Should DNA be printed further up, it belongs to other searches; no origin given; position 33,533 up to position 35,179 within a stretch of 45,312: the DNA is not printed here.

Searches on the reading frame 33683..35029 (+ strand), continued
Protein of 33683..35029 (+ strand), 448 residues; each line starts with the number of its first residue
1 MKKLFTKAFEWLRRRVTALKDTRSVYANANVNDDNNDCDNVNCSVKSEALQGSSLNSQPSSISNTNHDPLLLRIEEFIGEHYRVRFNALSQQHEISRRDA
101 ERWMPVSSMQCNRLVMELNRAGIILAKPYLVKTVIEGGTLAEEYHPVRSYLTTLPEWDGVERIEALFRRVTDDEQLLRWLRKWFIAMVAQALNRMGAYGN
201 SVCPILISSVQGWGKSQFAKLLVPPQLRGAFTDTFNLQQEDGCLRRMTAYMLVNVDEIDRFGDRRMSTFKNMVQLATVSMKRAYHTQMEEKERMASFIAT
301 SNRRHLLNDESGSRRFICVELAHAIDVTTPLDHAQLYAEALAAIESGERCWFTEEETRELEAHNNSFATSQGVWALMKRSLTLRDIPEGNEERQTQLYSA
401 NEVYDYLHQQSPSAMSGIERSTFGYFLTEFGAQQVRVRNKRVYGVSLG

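Call 90: find_encoding_contigs(protein=P0188, flank=2500, max_places=3)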
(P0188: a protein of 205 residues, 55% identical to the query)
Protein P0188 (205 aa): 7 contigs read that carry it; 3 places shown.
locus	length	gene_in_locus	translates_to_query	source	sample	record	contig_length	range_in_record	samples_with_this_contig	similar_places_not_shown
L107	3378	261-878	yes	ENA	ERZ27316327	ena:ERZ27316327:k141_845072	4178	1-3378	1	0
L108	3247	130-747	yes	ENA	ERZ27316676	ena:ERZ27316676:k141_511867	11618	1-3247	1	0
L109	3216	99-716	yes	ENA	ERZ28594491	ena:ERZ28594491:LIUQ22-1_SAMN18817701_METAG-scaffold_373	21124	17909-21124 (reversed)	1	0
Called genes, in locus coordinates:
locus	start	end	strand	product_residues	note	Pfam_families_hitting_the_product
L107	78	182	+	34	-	-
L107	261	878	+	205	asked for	PF18291:HU-HIG, PF00216:Bac_DNA_binding (weak)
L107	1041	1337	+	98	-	-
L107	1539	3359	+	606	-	-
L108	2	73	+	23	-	?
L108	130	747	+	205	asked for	PF18291:HU-HIG, PF00216:Bac_DNA_binding (weak)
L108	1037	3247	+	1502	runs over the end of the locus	PF13385:Laminin_G_3 (weak)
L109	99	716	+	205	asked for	PF18291:HU-HIG, PF00216:Bac_DNA_binding (weak)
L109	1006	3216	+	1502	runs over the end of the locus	PF13385:Laminin_G_3 (weak)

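Call 91: find_encoding_contigs(protein=P0209, flank=2500, max_places=3)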
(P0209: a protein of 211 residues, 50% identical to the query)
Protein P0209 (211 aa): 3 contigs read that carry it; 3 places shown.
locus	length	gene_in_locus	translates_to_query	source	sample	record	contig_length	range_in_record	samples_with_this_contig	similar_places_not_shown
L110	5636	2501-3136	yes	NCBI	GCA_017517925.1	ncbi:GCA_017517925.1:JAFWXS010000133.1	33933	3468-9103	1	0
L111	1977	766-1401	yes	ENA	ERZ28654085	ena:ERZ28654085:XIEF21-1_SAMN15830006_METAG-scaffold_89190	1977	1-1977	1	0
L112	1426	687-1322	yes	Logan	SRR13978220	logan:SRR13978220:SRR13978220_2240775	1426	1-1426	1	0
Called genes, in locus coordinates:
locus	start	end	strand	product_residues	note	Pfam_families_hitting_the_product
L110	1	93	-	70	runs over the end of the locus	PF13560:HTH_31 (weak), PF12844:HTH_19 (weak), PF01381:HTH_3, PF13443:HTH_26 (weak)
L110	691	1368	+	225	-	-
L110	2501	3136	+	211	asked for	PF18291:HU-HIG, PF00216:Bac_DNA_binding (faint)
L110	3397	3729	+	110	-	PF00578:AhpC-TSA, PF08534:Redoxin, PF13098:Thioredoxin_2, PF00085:Thioredoxin, PF13905:Thioredoxin_8 (faint)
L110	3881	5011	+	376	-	PF04616:Glyco_hydro_43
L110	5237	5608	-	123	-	PF04342:DMT_6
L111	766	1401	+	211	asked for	PF18291:HU-HIG, PF00216:Bac_DNA_binding (faint)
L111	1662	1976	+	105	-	?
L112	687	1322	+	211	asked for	PF18291:HU-HIG, PF00216:Bac_DNA_binding (faint)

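Call 92: find_encoding_contigs(protein=P0196, flank=2500, max_places=3)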
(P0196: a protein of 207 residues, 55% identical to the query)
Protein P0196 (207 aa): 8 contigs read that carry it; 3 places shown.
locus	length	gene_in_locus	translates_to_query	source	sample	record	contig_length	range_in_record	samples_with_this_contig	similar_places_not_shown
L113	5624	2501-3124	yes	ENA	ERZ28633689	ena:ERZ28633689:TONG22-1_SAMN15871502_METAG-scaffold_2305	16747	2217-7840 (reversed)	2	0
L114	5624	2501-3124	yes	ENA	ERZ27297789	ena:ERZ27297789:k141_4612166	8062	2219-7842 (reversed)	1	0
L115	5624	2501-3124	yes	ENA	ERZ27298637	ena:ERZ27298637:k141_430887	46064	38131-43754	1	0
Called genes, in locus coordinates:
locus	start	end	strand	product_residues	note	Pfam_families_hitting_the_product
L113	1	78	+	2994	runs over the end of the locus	?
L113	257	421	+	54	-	-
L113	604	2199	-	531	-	PF13148:DUF3987, PF13338:AbiEi_4 (faint)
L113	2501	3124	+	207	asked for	PF18291:HU-HIG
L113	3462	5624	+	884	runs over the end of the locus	PF00657:Lipase_GDSL, PF13472:Lipase_GDSL_2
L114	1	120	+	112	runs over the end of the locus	?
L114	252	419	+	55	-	-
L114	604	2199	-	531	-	PF13148:DUF3987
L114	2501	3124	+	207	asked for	PF18291:HU-HIG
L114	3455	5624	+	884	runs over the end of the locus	PF00657:Lipase_GDSL, PF13472:Lipase_GDSL_2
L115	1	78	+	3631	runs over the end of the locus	PF14200:RicinB_lectin_2 (faint), PF02368:Big_2, PF14498:Glyco_hyd_65N_2, PF22124:Glyco_hydro_95_cat, PF21307:Glyco_hydro_95_C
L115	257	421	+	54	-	-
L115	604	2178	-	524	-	PF13148:DUF3987, PF13338:AbiEi_4 (faint)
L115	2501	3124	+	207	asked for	PF18291:HU-HIG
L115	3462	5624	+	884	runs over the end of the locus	PF00657:Lipase_GDSL, PF13472:Lipase_GDSL_2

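Call 94: search_solved_structures(query=P0121, max_evalue=0.01)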
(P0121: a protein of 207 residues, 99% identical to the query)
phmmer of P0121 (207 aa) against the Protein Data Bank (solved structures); distinct sequences matched with E-value up to 0.01: 0.

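Call 95: search_solved_structures(query=window:33683-35029:+, max_evalue=0.01)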
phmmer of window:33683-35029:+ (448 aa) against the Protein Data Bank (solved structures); distinct sequences matched with E-value up to 0.01: 1.
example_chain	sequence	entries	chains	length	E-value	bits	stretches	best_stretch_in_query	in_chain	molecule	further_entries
7pds_A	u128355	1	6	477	1.8e-13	53.4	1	123-344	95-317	Similar to D. nodosus vapE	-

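Call 98: search_protein_families(library=pfam, proteins=[L113:604-2199:-, L098:420-860:+], max_evalue=0.001)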
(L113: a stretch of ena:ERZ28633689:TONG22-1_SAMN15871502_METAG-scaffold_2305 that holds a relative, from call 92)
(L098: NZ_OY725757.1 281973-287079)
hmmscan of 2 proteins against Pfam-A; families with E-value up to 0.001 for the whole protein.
L113:604-2199:- (531 aa): 3 families
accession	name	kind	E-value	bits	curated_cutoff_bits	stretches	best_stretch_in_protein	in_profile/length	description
PF13148.11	DUF3987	-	2.4e-35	122.8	27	1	81-448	5-363/364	Protein of unknown function (DUF3987)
PF13338.12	AbiEi_4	-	1.9e-05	25.1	25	1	480-518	17-47/49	Transcriptional regulator, AbiEi antitoxin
PF01726.22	LexA_DNA_bind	-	0.00069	19.8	23.7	0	484-512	30-59/65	LexA DNA binding domain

L098:420-860:+ (146 aa): 1 family
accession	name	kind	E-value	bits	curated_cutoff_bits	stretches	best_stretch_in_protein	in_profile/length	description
PF19555.4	DUF6078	-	5.3e-42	144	27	1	1-143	1-145/145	Family of unknown function (DUF6078)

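Call 103: predict_structure(alignment_id=A5)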
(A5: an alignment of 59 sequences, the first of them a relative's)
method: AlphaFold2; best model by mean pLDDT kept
length: 207 residues; sequences in the alignment: 59
mean_pLDDT: 82.5   pTM: 0.54
mean pLDDT of the five models: 82.5, 78.4, 77.9, 75.2, 65.4
residues with pLDDT >= 90: 82; 70-90: 93; 50-70: 25; < 50: 7
segments of 3 or more residues with pLDDT < 50: 1-6
pLDDT, mean of each block of 10 residues (from residue 1): 48 73 61 80 90 85 94 97 96 92 86 95 93 68 71 88 86 77 89 87 75
secondary structure, 60 per line:
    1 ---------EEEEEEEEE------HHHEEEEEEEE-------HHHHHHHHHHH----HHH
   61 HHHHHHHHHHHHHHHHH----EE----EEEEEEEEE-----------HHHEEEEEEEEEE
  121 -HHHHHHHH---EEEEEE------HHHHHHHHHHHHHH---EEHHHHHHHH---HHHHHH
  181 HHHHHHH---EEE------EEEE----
elements in order: E10-18 E28-35 H43-53 H58-77 E88-96 E111-120 H122-129 E133-138 H145-158 H164-171 H175-187 E191-193 E200-203

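Call 106: fold_search(model_id=the predicted structure, library=pdb)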
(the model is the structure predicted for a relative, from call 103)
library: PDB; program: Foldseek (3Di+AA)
matches with E <= 10: 1803; with E <= 0.001: 11
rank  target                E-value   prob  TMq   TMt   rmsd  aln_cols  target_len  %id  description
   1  4fmr_A                3.0e-05  1.00  0.44  0.40   3.8       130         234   12  Crystal structure of a Putative bacterial DNA binding protein (BVU_2165) from Bacteroides vulgatus ATCC 8482 at 2.25 A (released 2012-08-15)
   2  4fmr_D                3.4e-05  1.00  0.44  0.39   3.8       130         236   12  Crystal structure of a Putative bacterial DNA binding protein (BVU_2165) from Bacteroides vulgatus ATCC 8482 at 2.25 A (released 2012-08-15)
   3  4fmr_B                8.3e-05  1.00  0.45  0.40   3.7       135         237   12  Crystal structure of a Putative bacterial DNA binding protein (BVU_2165) from Bacteroides vulgatus ATCC 8482 at 2.25 A (released 2012-08-15)
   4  4fmr_C                1.1e-04  1.00  0.44  0.40   3.8       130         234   11  Crystal structure of a Putative bacterial DNA binding protein (BVU_2165) from Bacteroides vulgatus ATCC 8482 at 2.25 A (released 2012-08-15)
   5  5l8z                  3.8e-04  1.00  0.36  0.72   4.2        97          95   18  Structure of thermostable DNA-binding HU protein from micoplasma Spiroplasma melliferum (released 2016-06-22)
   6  6n2l                  4.0e-04  1.00  0.36  0.80   3.2        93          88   14  Crystal structure of a histone family protein DNA-binding protein from Burkholderia ambifaria (released 2018-12-05)
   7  5eka                  4.0e-04  1.00  0.35  0.78   3.2        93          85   22  HU DNA-binding protein from Thermus thermophilus (released 2016-07-06)
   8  9f0y_C                4.0e-04  1.00  0.32  0.64   5.1        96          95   25  CryoEM structure of the F plasmid relaxosome with TraI in its TE mode, derived from the ss-27_+8ds+9_+143-R Locally-re (released 2025-06-04)
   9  5lvt_A                6.2e-04  1.00  0.33  0.70   5.4        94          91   18  Structure of HU protein from Lactococcus lactis (released 2017-10-25)
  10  8flj_F                8.0e-04  1.00  0.33  0.68   5.3        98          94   23  Cas1-Cas2/3 integrase and IHF bound to CRISPR leader, repeat and foreign DNA (released 2023-09-06)
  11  8flj_E                9.7e-04  1.00  0.34  0.69   4.9        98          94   19  Cas1-Cas2/3 integrase and IHF bound to CRISPR leader, repeat and foreign DNA (released 2023-09-06)
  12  6o8q_I                1.7e-03  1.00  0.33  0.81   2.8        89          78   13  HUaa 19bp SYM DNA pH 4.5 (released 2020-03-18)
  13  1ihf_A                2.3e-03  1.00  0.32  0.63   5.5        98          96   23  INTEGRATION HOST FACTOR/DNA COMPLEX (released 1997-02-12)
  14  3rhi_C                2.8e-03  1.00  0.31  0.65   5.1        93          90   15  DNA-binding protein HU from Bacillus anthracis (released 2011-04-20)
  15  1huu_A                3.0e-03  1.00  0.33  0.78   3.5        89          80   16  DNA-BINDING PROTEIN HU FROM BACILLUS STEAROTHERMOPHILUS (released 1999-01-13)
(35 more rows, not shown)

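Call 120: predict_structure(alignment_id=A7)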
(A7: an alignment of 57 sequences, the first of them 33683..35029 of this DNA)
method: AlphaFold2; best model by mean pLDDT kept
length: 448 residues; sequences in the alignment: 57
mean_pLDDT: 63.2   pTM: 0.49
mean pLDDT of the five models: 63.2, 61.9, 53.8, 53.4, 50.1
residues with pLDDT >= 90: 60; 70-90: 142; 50-70: 77; < 50: 169
segments of 3 or more residues with pLDDT < 50: 1-8, 17-67, 127-140, 197-200, 212-215, 229-314
pLDDT, mean of each block of 10 residues (from residue 1): 43 51 38 30 30 33 47 81 87 86 78 68 55 45 59 86 89 88 80 56 57 54 64 39 36 36 43 39 38 34 35 54 77 91 89 78 61 76 91 90 93 70 87 92 94
secondary structure, 60 per line:
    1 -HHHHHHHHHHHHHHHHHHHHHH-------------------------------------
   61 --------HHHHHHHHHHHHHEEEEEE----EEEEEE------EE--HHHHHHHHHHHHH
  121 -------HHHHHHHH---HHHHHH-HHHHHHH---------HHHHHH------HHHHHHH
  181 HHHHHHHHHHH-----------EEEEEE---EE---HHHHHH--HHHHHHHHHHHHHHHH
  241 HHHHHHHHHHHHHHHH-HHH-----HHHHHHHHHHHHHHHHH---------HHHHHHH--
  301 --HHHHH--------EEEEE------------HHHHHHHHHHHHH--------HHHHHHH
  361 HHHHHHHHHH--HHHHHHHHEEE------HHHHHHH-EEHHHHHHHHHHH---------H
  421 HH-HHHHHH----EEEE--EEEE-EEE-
elements in order: H2-23 H69-81 E82-87 E92-97 H108-120 H128-135 H139-144 H146-152 H162-167 H174-191 E203-208 H217-222 H225-256 H266-282 H292-298 H303-307 E316-320 H333-345 H354-370 H373-380 E381-383 H390-396 H400-410 H424-429 E434-437 E440-443 E445-447

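Call 123: fold_search(model_id=the predicted structure, library=pdb)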
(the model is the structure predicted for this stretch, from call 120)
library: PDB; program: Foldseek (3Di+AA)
matches with E <= 10: 99; with E <= 0.001: 5
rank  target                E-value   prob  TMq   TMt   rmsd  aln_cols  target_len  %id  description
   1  7pds_C                1.6e-05  1.00  0.26  0.26  14.1       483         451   14  The structure of PriRep1 with dsDNA (released 2022-07-13)
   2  7pds_F                2.5e-05  1.00  0.28  0.28  14.8       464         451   14  The structure of PriRep1 with dsDNA (released 2022-07-13)
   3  7pds_E                3.1e-05  1.00  0.27  0.27  13.9       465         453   15  The structure of PriRep1 with dsDNA (released 2022-07-13)
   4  7pds_D                3.8e-05  1.00  0.26  0.26  14.2       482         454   14  The structure of PriRep1 with dsDNA (released 2022-07-13)
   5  7pds_B                4.0e-05  1.00  0.27  0.27  14.1       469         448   13  The structure of PriRep1 with dsDNA (released 2022-07-13)
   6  6k9c_B                4.3e-01  0.16  0.22  0.23  15.2       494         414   13  The apo structure of NrS-1 C terminal region (305-718) (released 2020-04-08)
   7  8iqh_C                9.4e-01  0.33  0.14  0.08   9.5       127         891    9  Structure of Full-Length AsfvPrimPol in Apo-Form (released 2023-07-26)
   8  8iqh_B                1.0e+00  0.12  0.22  0.14  18.8       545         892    7  Structure of Full-Length AsfvPrimPol in Apo-Form (released 2023-07-26)
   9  8sbj_B                1.5e+00  0.03  0.08  0.13  29.7       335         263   12  Co-structure Phosphatidylinositol 4,5-bisphosphate 3-kinase catalytic subunit alpha isoform complexed with brain penet (released 2023-07-19)
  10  6k9c_A                1.6e+00  0.08  0.21  0.22  15.4       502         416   11  The apo structure of NrS-1 C terminal region (305-718) (released 2020-04-08)
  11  6k9e_B                1.7e+00  0.08  0.21  0.23  16.3       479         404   10  The A form apo structure of NrS-1 C terminal region-CTR(305-718) (released 2020-06-17)
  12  9ire_A                1.7e+00  0.51  0.14  0.37   5.3        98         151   16  CRYSTAL STRUCTURE OF Bacillus cereus FERRIC UPTAKE REGULATOR (released 2025-07-23)
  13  8k4a_B                2.0e+00  0.02  0.10  0.06  31.8       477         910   10  Structure of Banna virus core (released 2024-03-27)
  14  5nl9_A                2.3e+00  0.51  0.09  0.25   2.7        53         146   17  Crystal structure of a peroxide stress regulator from Leptospira interrogans (released 2017-11-22)
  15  6kri_B                2.5e+00  0.02  0.10  0.09  25.3       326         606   12  Crystal Structure of Acyl-CoA Dehydrogenase FadE5 from Mycobacteria smegmatis with product released (released 2020-07-01)
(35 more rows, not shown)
